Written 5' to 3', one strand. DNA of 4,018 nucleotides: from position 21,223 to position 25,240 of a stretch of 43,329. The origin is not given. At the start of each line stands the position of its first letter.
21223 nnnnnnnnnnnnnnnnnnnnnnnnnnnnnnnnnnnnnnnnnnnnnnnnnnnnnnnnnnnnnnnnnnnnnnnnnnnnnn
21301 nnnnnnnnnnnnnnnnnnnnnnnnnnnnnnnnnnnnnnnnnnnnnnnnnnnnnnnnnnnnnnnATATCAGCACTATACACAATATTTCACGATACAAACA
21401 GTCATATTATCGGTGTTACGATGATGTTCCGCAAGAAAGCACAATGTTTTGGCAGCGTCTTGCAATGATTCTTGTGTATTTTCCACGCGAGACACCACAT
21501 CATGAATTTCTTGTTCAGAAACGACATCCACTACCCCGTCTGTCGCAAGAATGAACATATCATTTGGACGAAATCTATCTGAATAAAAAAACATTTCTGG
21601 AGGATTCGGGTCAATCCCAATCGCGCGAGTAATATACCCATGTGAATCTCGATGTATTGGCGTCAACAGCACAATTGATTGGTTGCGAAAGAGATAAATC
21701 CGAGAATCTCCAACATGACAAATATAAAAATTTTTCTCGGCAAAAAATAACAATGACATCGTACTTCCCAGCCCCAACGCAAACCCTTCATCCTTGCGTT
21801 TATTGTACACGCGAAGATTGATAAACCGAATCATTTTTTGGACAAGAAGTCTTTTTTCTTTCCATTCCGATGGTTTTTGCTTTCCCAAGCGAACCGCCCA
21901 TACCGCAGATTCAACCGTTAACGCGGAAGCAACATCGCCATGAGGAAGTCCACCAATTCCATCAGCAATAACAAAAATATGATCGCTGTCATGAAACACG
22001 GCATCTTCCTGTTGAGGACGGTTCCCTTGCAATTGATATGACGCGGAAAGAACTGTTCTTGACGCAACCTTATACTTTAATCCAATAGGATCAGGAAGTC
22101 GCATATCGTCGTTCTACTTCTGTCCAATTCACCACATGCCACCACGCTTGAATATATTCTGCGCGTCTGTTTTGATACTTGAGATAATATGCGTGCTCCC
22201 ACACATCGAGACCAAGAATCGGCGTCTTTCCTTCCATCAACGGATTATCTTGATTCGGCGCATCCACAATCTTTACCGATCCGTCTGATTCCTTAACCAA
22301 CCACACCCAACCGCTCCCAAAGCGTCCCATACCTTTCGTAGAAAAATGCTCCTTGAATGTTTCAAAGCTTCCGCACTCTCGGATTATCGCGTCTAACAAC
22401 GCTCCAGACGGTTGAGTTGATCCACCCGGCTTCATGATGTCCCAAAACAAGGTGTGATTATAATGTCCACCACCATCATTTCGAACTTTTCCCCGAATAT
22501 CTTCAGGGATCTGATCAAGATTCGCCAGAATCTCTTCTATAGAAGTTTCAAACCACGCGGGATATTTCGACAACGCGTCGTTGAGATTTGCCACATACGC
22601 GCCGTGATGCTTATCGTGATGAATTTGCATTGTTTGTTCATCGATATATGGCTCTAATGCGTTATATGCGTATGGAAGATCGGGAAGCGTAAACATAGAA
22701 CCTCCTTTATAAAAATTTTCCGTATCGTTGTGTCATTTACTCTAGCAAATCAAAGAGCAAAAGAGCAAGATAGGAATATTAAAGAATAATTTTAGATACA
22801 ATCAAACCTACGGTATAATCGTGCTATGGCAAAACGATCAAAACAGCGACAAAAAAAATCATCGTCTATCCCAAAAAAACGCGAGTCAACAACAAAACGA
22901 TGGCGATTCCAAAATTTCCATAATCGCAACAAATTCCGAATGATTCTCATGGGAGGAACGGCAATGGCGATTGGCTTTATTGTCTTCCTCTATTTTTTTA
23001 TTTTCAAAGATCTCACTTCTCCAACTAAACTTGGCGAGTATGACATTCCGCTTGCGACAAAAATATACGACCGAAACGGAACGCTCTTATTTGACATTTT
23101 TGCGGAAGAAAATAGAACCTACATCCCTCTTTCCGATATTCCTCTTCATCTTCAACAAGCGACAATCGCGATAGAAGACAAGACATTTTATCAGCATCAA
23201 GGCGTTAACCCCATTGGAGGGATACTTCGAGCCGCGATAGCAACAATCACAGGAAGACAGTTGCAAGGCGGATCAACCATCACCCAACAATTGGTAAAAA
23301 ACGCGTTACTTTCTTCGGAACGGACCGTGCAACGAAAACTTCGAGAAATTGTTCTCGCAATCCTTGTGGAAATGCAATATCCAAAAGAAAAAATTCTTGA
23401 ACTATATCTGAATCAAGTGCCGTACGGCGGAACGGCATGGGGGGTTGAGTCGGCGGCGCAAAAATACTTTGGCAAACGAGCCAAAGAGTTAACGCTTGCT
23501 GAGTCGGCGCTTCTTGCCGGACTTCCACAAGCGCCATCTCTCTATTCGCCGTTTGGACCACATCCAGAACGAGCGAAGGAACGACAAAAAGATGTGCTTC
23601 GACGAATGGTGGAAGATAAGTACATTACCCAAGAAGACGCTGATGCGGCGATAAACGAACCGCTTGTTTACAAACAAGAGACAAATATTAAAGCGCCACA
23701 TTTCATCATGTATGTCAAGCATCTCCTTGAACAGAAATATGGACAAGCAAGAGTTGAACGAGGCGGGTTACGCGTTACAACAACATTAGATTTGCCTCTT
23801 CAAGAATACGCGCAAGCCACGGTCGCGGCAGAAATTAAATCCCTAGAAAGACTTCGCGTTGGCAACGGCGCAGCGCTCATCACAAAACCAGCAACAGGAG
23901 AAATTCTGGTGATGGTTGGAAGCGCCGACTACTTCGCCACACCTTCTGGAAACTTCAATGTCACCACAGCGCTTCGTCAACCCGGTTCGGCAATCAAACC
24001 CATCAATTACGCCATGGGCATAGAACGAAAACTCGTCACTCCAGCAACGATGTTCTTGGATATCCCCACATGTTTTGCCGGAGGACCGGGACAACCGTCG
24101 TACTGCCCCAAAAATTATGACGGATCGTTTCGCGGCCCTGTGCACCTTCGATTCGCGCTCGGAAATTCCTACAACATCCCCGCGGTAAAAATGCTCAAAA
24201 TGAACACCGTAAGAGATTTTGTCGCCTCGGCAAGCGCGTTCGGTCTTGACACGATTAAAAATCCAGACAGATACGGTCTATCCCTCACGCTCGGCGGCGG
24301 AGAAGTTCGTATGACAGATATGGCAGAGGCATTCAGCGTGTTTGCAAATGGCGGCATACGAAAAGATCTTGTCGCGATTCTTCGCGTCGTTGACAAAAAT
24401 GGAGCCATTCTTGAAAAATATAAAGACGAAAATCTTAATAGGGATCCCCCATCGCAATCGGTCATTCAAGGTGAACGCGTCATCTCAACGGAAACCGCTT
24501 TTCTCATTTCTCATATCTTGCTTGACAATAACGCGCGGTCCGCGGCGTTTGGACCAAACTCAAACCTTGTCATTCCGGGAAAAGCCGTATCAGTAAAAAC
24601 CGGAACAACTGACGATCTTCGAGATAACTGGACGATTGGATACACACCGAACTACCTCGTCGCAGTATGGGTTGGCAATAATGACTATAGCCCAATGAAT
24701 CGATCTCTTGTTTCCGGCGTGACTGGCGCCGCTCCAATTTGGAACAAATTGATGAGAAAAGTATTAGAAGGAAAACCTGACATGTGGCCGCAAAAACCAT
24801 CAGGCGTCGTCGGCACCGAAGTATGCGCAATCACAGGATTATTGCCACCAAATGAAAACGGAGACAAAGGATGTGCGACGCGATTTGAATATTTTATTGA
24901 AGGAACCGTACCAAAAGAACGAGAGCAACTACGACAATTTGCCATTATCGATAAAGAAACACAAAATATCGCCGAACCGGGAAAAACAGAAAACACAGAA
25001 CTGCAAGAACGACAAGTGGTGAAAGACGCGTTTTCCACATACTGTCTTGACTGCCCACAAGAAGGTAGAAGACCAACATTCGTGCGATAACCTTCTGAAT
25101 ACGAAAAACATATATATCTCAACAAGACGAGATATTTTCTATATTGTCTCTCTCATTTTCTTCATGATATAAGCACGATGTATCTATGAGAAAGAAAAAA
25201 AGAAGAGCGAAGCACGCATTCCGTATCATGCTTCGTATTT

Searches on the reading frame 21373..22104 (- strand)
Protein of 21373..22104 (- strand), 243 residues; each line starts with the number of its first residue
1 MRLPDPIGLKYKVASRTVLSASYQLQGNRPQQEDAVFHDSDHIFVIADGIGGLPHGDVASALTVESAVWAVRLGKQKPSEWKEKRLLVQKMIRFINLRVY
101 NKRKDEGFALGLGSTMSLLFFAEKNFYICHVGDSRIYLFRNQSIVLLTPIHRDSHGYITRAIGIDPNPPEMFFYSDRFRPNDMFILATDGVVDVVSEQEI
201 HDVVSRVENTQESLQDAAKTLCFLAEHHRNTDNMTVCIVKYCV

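Call 22: search_protein_families(library=pfam, proteins=[window:21373-22104:-], max_evalue=0.001)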
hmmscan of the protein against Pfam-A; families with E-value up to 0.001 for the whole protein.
window:21373-22104:- (243 aa): 3 families
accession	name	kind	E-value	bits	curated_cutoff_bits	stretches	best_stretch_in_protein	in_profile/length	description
PF13672.11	PP2C_2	-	2e-15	57.3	24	1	32-211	12-195/209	Protein phosphatase 2C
PF00481.26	PP2C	-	6.3e-15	56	20.3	2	181-234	202-255/255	Protein phosphatase 2C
PF07228.17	SpoIIE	-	2.1e-07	31.5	25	1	43-240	6-190/192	Stage II sporulation protein E (SpoIIE)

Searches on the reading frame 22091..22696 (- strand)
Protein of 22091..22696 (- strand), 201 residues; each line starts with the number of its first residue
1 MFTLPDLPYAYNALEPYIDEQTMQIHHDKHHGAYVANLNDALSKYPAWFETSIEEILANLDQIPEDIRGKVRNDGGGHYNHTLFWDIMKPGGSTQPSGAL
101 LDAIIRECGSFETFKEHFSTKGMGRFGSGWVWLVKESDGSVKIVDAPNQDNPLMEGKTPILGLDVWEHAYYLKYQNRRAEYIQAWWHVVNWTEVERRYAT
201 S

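Call 22: search_protein_families(library=pfam, proteins=[window:22091-22696:-], max_evalue=0.001)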
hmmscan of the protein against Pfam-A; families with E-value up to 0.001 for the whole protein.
window:22091-22696:- (201 aa): 2 families
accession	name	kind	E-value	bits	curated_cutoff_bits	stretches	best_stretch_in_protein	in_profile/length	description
PF02777.23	Sod_Fe_C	-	3.1e-42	143.2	20.9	1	96-197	1-102/102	Iron/manganese superoxide dismutases, C-terminal domain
PF00081.27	Sod_Fe_N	-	8.7e-30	103.5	27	1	2-88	2-81/82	Iron/manganese superoxide dismutases, alpha-hairpin domain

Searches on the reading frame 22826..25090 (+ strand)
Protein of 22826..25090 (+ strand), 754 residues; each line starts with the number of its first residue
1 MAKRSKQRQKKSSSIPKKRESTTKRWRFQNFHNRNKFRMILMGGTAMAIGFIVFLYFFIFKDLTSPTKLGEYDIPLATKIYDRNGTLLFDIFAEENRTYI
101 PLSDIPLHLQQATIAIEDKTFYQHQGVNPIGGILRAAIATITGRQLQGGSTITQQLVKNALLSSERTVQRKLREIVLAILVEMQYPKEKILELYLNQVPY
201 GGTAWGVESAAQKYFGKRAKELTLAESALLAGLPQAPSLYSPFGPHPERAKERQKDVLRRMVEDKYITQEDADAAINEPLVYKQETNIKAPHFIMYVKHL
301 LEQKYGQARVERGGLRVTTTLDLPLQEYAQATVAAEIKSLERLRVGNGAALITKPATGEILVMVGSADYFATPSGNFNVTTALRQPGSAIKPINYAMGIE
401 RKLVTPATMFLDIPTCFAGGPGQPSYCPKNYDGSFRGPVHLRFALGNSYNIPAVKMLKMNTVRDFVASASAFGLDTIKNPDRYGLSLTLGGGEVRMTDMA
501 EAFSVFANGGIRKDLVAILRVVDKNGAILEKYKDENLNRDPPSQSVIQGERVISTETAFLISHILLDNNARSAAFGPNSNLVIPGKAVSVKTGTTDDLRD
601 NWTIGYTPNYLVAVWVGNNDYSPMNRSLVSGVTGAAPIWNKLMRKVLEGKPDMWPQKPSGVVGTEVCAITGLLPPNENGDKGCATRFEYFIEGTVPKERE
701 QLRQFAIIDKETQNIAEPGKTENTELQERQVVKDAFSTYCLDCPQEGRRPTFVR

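Call 22: search_protein_families(library=pfam, proteins=[window:22826-25090:+], max_evalue=0.001)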
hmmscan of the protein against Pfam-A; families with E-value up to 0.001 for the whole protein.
window:22826-25090:+ (754 aa): 2 families
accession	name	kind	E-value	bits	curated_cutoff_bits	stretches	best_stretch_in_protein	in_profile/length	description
PF00912.28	Transgly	-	9.7e-64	214.5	27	1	90-261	7-177/178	Transglycosylase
PF00905.27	Transpeptidase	-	2.9e-19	69.8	22.1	1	348-623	1-283/299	Penicillin binding protein transpeptidase domain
